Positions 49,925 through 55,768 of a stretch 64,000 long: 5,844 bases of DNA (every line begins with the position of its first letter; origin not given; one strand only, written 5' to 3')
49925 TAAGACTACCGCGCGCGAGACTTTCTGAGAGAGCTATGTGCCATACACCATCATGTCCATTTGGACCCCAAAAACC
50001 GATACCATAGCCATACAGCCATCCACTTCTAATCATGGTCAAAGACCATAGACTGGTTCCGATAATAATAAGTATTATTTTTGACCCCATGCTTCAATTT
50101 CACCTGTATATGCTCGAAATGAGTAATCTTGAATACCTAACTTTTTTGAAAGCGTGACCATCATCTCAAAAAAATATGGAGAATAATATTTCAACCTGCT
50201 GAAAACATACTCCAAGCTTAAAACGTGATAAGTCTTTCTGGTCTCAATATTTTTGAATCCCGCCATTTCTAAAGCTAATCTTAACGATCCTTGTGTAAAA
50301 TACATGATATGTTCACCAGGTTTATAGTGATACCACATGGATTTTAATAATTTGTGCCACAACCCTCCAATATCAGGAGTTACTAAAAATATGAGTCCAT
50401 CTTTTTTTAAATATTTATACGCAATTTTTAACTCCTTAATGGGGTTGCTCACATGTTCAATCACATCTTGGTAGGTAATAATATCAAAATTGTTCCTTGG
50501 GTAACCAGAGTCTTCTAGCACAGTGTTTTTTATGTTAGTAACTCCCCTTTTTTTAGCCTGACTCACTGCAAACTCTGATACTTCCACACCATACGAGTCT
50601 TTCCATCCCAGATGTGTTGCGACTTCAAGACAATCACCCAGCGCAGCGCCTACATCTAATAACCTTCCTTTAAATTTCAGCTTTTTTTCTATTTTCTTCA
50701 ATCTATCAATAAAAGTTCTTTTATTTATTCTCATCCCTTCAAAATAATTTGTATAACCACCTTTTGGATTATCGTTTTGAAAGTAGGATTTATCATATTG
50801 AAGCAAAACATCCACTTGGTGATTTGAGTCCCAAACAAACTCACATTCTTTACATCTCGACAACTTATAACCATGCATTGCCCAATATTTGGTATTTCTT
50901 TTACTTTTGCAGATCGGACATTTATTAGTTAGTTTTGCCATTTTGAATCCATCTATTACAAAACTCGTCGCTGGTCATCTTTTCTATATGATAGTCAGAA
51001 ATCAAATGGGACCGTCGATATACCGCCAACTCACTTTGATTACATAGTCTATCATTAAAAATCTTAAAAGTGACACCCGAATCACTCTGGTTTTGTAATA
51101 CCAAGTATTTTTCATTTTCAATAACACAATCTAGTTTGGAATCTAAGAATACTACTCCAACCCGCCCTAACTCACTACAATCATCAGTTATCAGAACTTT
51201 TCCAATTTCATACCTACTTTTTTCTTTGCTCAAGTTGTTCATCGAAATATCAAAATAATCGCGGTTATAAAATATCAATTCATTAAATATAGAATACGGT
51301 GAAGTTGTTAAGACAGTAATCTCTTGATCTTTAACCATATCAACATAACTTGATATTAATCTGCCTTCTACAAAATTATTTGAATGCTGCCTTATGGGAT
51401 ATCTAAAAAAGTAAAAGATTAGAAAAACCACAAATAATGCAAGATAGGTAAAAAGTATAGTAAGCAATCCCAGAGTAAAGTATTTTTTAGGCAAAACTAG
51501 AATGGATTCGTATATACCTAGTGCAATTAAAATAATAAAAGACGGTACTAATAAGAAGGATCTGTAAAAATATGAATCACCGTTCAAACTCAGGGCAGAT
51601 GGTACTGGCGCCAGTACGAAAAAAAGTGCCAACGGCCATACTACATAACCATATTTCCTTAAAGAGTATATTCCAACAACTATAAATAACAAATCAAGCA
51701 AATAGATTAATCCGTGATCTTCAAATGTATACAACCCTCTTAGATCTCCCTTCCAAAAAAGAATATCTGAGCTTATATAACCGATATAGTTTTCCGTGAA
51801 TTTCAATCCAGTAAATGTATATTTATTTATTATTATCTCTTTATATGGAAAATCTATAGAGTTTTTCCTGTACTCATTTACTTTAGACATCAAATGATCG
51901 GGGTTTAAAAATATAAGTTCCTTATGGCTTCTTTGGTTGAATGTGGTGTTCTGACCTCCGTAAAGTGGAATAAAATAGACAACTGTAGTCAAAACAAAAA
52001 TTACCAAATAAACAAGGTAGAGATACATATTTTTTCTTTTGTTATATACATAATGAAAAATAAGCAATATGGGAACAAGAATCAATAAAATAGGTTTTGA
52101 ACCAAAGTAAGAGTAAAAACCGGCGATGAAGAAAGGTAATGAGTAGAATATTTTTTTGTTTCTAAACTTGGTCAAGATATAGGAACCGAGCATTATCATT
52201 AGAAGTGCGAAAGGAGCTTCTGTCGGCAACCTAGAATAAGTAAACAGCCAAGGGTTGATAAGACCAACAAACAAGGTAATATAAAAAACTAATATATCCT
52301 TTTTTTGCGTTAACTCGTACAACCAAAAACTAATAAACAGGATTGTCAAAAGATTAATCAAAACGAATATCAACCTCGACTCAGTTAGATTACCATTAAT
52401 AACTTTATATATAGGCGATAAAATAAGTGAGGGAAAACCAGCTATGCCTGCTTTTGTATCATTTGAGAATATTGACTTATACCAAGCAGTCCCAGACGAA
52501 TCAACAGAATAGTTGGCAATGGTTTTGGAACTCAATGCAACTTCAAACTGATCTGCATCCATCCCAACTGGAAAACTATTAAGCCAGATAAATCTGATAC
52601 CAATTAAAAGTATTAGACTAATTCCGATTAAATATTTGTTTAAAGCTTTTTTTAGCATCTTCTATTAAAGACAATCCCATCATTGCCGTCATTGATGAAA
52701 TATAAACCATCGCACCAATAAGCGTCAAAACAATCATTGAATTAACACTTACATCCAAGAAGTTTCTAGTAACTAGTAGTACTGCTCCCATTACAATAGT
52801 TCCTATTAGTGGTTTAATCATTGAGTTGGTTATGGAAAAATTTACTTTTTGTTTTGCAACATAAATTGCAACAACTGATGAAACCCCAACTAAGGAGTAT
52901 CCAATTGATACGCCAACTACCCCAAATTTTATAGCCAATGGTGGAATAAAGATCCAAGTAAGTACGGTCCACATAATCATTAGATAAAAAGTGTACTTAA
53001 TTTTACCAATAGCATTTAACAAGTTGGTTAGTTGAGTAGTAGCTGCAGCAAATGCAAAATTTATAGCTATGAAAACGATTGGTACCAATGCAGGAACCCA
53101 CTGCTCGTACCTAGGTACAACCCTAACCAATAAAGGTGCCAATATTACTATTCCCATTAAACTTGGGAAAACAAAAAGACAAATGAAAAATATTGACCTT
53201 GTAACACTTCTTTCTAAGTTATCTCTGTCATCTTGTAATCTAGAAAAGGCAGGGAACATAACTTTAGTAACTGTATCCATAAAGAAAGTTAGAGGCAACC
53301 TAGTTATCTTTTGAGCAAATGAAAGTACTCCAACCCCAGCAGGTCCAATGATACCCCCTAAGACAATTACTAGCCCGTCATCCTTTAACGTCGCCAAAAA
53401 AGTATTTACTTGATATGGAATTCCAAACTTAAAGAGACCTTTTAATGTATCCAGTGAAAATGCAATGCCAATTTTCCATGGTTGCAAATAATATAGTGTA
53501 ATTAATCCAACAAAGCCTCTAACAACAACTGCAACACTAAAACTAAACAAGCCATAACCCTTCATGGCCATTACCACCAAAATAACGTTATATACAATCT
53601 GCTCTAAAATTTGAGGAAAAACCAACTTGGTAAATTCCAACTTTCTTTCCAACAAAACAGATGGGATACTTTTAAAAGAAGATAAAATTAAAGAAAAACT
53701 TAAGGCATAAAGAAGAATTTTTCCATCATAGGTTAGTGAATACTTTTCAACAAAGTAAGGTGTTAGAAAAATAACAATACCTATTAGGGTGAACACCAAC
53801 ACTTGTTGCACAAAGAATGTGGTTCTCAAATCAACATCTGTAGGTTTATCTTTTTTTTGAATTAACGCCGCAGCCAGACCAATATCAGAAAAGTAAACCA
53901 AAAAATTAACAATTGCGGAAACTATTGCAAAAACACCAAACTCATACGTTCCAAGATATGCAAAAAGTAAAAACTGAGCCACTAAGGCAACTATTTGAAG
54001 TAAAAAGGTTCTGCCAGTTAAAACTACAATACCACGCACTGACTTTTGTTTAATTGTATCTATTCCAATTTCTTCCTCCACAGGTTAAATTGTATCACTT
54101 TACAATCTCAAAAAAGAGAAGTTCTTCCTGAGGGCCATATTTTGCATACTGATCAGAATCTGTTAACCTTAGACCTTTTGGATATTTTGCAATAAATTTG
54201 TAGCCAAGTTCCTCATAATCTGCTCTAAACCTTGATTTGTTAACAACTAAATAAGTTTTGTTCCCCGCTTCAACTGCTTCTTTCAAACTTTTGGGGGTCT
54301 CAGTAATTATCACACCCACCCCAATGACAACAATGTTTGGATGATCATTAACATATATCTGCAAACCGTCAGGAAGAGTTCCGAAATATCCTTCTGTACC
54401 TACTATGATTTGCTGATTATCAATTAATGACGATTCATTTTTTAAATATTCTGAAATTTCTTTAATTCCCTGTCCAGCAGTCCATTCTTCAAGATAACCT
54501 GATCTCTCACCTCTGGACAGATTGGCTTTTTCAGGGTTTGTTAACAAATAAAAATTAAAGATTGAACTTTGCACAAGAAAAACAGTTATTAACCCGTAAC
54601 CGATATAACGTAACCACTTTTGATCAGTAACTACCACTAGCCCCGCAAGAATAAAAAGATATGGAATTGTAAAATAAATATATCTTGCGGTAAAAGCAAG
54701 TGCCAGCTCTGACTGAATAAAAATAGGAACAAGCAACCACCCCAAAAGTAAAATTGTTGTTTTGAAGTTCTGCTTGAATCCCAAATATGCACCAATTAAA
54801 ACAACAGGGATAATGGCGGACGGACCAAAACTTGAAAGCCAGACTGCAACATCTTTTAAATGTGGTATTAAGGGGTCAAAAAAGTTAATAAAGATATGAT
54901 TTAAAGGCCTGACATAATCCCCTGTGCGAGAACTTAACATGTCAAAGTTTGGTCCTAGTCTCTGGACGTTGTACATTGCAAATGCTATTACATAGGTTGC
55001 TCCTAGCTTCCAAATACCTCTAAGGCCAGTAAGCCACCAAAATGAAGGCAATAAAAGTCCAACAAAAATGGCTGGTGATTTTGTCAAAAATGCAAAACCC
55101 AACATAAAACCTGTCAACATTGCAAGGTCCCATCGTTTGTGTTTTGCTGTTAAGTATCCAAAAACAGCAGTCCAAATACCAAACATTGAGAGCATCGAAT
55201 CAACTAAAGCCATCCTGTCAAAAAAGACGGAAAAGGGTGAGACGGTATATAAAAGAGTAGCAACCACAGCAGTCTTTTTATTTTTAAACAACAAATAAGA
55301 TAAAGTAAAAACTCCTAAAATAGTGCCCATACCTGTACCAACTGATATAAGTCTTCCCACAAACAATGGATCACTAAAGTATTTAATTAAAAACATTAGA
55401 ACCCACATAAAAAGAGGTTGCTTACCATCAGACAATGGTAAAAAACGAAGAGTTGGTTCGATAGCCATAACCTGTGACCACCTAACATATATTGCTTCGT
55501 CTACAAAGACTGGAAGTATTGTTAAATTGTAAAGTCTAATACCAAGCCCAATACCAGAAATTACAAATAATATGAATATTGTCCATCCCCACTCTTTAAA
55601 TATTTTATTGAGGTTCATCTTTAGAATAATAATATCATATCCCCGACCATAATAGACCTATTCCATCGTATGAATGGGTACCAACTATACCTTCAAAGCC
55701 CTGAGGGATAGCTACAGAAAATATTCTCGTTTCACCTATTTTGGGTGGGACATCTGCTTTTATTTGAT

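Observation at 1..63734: Glycosylation super-locus with 22 GT-C-like polytopic membrane proteins in about 64 kb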

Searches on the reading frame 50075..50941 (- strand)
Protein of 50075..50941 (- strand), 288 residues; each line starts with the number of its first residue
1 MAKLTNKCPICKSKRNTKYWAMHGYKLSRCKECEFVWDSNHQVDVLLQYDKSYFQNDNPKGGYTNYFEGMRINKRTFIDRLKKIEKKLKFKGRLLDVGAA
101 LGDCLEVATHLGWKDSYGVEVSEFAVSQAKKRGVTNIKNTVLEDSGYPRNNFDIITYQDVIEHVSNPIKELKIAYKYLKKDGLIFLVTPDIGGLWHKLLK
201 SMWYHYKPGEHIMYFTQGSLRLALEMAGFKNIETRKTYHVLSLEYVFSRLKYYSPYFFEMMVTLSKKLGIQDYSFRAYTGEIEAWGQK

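Call 16: search_protein_families(library=pfam, max_evalue=0.1, proteins=[window:50075-50941:-])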
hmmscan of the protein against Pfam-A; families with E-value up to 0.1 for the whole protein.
window:50075-50941:- (288 aa): 7 families
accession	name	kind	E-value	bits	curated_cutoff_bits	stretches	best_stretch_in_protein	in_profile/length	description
PF13489.12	Methyltransf_23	-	2.3e-25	89.7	27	1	75-233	7-163/164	Methyltransferase domain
PF08241.18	Methyltransf_11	-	2.1e-10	41.6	21.2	1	95-185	1-94/95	Methyltransferase domain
PF13847.12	Methyltransf_31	-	1.4e-08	35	27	1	92-190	5-113/145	Methyltransferase domain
PF08242.18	Methyltransf_12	-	8.9e-07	30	30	1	95-184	1-98/98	Methyltransferase domain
PF13649.12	Methyltransf_25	-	3.2e-05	25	27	1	95-182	2-97/97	Methyltransferase domain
PF07021.18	MetW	-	5.2e-05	23.4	21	1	82-172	5-96/193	Methionine biosynthesis protein MetW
PF08271.17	Zn_Ribbon_TF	-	0.097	12.7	29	0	7-40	2-32/43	TFIIB zinc-binding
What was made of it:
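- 50075..50941 (-): g44: methyltransferase. call 16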

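Call 67: search_protein_families(library=ncbifam, max_evalue=0.001, proteins=[window:50075-50941:-])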
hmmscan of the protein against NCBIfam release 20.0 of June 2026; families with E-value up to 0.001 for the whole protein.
window:50075-50941:- (288 aa): 4 families
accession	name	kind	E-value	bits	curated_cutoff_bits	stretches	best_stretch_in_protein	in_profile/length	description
TIGR01983.1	UbiG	equivalog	1.3e-08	34.4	102.95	1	83-188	43-153/228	bifunctional 2-polyprenyl-6-hydroxyphenol methylase/3-demethylubiquinol 3-O-methyltransferase UbiG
TIGR02081.1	metW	equivalog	2.2e-06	27.4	189.5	1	81-172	4-96/194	methionine biosynthesis protein MetW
TIGR03587.1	Pse_Me-ase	hypoth_equivalog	3e-05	24.2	112.05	1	87-178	40-130/204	pseudaminic acid biosynthesis-associated methylase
NF008686.0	PRK11705.1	equivalog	4.2e-05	22.8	400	1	74-188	149-267/383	cyclopropane fatty acyl phospholipid synthase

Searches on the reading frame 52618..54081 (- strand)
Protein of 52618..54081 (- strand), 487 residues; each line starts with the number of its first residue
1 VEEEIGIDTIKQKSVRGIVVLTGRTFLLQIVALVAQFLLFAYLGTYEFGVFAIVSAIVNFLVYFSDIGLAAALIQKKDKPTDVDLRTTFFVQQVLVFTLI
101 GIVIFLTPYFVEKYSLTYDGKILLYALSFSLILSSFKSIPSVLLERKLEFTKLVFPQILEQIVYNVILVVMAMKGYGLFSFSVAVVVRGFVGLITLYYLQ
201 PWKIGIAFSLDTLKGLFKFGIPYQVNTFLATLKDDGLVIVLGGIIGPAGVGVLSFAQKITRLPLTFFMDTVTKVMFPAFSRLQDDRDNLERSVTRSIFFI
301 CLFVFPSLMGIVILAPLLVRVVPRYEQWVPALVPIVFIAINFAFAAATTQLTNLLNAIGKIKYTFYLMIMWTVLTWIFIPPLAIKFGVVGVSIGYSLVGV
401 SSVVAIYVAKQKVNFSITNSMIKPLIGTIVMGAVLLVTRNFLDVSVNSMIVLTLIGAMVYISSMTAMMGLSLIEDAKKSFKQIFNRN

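Call 7: search_protein_families(library=pfam, max_evalue=0.01, proteins=[window:52618-54081:-])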
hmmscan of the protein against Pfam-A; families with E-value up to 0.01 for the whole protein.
window:52618-54081:- (487 aa): 3 families
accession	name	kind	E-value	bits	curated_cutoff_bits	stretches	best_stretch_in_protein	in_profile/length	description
PF13440.11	Polysacc_synt_3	-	1.2e-52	179.5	23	1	44-322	7-283/293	Polysaccharide biosynthesis protein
PF01943.22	Polysacc_synt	-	7.6e-27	94.9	28.2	1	15-283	2-274/274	Polysaccharide biosynthesis protein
PF03023.19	MurJ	-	3e-06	26.6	27.4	1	127-450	104-446/451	Lipid II flippase MurJ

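Call 18: find_encoding_contigs(protein=window:52618-54081:-, flank=10000, max_places=6)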
Protein window:52618-54081:- (487 aa): 3 contigs read that carry it; 2 places shown.
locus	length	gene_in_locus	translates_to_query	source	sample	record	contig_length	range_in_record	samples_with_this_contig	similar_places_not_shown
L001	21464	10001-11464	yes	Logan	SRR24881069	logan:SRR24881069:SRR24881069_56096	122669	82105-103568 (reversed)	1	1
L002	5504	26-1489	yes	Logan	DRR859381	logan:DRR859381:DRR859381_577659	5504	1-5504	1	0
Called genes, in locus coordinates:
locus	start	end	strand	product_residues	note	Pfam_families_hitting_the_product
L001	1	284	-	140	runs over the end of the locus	PF12172:zf-ChsH2 (weak), PF01796:OB_ChsH2_C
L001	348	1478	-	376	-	-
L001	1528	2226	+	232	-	PF00535:Glycos_transf_2, PF10111:Glyco_tranf_2_2, PF13641:Glyco_tranf_2_3 (weak)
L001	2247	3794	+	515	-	PF13231:PMT_2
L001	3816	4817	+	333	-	PF01368:DHH, PF02272:DHHA1 (weak)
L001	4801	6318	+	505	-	PF13231:PMT_2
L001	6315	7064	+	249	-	PF00535:Glycos_transf_2, PF10111:Glyco_tranf_2_2 (weak), PF13641:Glyco_tranf_2_3 (weak)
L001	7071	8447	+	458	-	-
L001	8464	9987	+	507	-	PF02366:PMT (weak), PF13231:PMT_2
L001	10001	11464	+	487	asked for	PF01943:Polysacc_synt, PF13440:Polysacc_synt_3, PF03023:MurJ (weak)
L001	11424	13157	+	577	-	-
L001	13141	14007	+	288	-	PF13489:Methyltransf_23, PF13847:Methyltransf_31, PF08241:Methyltransf_11, PF08242:Methyltransf_12 (weak)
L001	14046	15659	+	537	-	-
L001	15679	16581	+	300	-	PF00535:Glycos_transf_2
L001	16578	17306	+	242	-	PF00535:Glycos_transf_2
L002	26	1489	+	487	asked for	PF01943:Polysacc_synt, PF13440:Polysacc_synt_3, PF03023:MurJ (weak)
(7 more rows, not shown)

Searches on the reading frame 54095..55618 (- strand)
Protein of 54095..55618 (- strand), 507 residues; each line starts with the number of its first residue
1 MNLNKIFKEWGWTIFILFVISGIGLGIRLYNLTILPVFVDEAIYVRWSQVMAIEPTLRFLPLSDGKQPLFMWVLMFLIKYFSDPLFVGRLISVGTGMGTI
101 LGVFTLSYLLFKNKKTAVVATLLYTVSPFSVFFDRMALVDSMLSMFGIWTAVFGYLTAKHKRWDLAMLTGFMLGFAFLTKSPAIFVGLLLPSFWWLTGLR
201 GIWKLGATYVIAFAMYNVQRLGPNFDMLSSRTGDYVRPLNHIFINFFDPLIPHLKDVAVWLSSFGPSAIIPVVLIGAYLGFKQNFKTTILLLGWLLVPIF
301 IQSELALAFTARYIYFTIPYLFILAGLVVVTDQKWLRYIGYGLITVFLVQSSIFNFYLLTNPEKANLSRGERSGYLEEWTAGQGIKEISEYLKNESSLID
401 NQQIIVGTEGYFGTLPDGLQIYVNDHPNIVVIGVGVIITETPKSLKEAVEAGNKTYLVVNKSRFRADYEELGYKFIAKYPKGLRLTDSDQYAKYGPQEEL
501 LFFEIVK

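Call 7: search_protein_families(library=pfam, max_evalue=0.01, proteins=[window:54095-55618:-])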
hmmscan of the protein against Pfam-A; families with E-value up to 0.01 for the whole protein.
window:54095-55618:- (507 aa): 2 families
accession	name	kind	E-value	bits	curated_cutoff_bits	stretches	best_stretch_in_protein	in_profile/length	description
PF13231.12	PMT_2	-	2.5e-12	47.7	26.1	1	68-210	4-145/160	Dolichyl-phosphate-mannose-protein mannosyltransferase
PF02366.24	PMT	-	6.5e-07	29.6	22.7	1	66-209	62-211/245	Dolichyl-phosphate-mannose-protein mannosyltransferase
